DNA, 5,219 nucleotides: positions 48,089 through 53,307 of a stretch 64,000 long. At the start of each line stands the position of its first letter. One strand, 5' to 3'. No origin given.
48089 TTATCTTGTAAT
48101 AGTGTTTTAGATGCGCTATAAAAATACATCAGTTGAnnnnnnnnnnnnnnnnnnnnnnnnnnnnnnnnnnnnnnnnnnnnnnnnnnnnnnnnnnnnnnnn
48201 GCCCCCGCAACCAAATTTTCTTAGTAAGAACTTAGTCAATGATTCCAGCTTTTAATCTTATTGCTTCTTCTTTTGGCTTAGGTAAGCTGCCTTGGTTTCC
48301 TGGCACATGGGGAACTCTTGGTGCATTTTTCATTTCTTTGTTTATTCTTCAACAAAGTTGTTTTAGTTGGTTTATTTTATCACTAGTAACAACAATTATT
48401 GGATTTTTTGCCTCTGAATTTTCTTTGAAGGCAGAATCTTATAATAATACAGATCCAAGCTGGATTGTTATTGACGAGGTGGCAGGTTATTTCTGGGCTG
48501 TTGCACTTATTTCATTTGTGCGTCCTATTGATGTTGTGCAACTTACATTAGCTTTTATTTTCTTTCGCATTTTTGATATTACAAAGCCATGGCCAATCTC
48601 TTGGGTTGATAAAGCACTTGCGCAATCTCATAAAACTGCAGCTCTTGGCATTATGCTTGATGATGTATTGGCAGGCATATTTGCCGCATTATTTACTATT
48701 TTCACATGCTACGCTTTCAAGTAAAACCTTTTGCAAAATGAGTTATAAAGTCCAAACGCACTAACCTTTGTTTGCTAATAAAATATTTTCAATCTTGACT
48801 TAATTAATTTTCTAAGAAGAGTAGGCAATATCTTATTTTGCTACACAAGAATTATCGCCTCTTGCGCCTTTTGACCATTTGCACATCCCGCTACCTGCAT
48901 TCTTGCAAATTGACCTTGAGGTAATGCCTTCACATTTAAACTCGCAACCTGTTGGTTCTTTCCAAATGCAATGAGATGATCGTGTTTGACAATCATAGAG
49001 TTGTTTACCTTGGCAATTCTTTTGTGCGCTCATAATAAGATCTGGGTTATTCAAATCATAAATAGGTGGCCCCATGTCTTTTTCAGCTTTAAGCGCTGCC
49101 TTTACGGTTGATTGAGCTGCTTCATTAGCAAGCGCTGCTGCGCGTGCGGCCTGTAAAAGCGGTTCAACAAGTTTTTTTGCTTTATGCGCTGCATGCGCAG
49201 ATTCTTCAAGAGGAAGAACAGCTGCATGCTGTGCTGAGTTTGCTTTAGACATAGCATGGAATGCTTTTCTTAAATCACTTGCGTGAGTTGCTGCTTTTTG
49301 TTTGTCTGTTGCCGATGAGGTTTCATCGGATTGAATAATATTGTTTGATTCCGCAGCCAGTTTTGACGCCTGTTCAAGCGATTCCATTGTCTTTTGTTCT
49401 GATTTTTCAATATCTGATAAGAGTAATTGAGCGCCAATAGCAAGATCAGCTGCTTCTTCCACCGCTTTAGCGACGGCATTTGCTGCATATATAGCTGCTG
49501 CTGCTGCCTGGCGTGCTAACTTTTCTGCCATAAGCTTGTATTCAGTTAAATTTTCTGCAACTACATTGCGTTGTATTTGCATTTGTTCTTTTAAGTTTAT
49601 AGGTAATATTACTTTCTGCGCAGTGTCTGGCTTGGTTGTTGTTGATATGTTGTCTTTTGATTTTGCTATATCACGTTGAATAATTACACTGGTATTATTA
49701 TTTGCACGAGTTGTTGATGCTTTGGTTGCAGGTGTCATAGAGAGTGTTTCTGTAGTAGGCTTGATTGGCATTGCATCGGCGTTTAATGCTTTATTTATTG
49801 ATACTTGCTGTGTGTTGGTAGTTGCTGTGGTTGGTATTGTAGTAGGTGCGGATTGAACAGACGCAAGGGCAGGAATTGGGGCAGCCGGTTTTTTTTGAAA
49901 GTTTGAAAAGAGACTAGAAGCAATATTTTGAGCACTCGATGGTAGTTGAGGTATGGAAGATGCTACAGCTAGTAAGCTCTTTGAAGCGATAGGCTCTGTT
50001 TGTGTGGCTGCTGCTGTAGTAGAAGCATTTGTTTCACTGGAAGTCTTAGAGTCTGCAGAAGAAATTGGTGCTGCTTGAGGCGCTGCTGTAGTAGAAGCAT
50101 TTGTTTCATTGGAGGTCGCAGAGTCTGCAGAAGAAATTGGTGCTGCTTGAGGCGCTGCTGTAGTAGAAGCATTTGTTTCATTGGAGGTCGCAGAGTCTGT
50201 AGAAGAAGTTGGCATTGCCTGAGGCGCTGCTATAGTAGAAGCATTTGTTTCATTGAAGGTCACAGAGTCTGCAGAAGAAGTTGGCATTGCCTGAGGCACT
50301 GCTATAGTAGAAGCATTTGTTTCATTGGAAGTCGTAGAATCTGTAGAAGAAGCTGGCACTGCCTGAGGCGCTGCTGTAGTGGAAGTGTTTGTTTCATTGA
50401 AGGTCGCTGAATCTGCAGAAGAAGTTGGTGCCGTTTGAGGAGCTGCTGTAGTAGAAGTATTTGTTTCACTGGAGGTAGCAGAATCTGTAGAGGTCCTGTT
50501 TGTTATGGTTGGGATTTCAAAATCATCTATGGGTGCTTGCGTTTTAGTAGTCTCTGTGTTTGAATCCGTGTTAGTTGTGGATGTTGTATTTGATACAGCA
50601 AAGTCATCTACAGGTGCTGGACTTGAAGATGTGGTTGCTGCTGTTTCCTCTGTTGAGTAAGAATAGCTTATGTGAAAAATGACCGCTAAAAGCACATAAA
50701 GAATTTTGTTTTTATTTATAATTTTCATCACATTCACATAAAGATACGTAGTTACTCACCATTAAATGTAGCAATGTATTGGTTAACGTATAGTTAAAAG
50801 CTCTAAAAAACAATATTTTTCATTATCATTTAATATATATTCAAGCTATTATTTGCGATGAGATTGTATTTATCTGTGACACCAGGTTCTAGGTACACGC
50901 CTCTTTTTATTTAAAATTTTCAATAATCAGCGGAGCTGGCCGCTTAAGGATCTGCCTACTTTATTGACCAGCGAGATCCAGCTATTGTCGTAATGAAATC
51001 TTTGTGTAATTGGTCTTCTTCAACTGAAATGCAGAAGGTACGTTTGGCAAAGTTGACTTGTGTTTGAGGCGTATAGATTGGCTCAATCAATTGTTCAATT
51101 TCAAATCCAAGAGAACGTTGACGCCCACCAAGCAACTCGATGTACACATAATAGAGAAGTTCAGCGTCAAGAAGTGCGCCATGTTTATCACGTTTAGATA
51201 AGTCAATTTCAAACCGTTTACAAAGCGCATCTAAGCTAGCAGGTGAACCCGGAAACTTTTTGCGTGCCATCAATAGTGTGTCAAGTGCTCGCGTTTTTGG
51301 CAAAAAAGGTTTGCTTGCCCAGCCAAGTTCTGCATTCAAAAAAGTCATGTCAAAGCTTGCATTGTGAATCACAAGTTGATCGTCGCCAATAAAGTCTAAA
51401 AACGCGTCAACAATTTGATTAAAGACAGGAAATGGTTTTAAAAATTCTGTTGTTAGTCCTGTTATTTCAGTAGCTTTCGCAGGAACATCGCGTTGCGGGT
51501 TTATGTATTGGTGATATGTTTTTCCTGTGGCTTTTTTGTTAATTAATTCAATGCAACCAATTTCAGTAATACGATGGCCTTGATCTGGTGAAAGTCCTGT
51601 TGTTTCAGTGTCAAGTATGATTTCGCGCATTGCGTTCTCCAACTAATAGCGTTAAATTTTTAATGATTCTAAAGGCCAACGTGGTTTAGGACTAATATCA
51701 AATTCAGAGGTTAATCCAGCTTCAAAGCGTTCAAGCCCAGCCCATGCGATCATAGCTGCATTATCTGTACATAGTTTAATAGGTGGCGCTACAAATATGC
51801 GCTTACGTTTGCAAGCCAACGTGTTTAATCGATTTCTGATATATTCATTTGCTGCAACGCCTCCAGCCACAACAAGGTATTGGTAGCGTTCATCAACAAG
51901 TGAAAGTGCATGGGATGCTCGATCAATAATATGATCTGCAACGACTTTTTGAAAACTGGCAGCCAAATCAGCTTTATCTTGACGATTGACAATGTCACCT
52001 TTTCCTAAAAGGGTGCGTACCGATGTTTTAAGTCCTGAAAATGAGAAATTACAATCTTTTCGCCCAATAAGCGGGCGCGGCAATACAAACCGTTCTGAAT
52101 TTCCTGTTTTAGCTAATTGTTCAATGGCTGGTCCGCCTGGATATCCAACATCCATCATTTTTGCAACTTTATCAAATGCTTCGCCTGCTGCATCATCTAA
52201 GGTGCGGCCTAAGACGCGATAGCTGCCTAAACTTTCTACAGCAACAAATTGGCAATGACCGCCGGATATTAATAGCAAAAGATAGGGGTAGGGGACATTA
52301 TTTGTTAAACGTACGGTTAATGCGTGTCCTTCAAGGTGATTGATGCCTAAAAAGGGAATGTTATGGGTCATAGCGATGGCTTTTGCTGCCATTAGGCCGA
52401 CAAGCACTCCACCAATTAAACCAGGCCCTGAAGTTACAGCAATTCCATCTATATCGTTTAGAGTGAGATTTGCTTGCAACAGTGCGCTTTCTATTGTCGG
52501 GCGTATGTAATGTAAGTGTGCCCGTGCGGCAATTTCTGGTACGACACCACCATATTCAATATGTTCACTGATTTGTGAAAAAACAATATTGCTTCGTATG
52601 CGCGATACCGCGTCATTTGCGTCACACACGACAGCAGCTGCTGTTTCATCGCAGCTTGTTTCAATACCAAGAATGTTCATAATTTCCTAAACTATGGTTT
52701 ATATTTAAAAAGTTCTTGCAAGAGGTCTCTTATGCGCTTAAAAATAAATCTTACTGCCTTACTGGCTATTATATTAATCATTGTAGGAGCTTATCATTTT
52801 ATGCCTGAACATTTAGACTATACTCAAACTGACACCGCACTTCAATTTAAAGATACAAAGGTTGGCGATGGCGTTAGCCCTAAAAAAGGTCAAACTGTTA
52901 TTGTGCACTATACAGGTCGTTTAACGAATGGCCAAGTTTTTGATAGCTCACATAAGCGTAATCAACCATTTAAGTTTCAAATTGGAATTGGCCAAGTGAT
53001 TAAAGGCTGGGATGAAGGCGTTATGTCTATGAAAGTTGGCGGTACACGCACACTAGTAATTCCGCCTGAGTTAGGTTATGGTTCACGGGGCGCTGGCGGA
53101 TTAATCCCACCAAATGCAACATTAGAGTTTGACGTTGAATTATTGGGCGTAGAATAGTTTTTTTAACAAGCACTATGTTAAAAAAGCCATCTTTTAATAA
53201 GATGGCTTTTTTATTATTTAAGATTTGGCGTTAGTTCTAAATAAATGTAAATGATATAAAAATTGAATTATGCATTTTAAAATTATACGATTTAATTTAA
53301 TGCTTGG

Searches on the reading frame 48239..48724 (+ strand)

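Call 57: search_protein_families(library=pfam, proteins=[window:48239-48724:+], max_evalue=0.1)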
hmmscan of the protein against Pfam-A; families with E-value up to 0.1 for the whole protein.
window:48239-48724:+ (161 aa): 1 family
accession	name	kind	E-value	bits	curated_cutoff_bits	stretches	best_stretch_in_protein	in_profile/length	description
PF04608.18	PgpA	-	2.4e-34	118.7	28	1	8-153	2-137/141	Phosphatidylglycerophosphatase A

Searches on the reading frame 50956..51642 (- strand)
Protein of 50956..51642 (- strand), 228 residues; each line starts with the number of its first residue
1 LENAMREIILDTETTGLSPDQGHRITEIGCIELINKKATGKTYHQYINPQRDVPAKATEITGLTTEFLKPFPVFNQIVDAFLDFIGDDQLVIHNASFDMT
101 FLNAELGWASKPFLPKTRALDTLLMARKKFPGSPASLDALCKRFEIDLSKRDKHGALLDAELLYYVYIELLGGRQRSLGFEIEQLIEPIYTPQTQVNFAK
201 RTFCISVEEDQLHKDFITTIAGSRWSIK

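Call 25: search_protein_families(library=pfam, proteins=[window:50956-51642:-], max_evalue=0.001)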
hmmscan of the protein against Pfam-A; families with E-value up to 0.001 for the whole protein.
window:50956-51642:- (228 aa): 4 families
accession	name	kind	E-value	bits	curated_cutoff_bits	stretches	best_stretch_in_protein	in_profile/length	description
PF00929.31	RNase_T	-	2.5e-35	122.9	24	1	8-167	1-164/164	Exonuclease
PF13482.12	RNase_H_2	-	2.2e-07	31.4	22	1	9-155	2-124/165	RNase_H superfamily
PF16473.11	Rv2179c-like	-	1.4e-06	28.6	27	1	7-161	2-167/177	3'-5' exoribonuclease Rv2179c-like domain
PF01612.26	DNA_pol_A_exo1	-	0.0009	19.5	23.6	0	7-144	22-127/173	3'-5' exonuclease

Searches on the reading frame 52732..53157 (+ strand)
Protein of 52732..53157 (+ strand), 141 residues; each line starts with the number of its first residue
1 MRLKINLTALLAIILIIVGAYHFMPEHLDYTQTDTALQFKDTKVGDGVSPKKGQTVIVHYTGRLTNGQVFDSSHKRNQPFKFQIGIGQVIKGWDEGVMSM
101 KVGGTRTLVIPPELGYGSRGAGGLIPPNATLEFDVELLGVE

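Call 57: search_protein_families(library=pfam, proteins=[window:52732-53157:+], max_evalue=0.1)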
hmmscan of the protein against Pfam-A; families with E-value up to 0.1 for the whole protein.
window:52732-53157:+ (141 aa): 1 family
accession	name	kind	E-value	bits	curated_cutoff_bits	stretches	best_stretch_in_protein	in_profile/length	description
PF00254.34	FKBP_C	-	8.7e-39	132.2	21.1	1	49-138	4-94/94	FKBP-type peptidyl-prolyl cis-trans isomerase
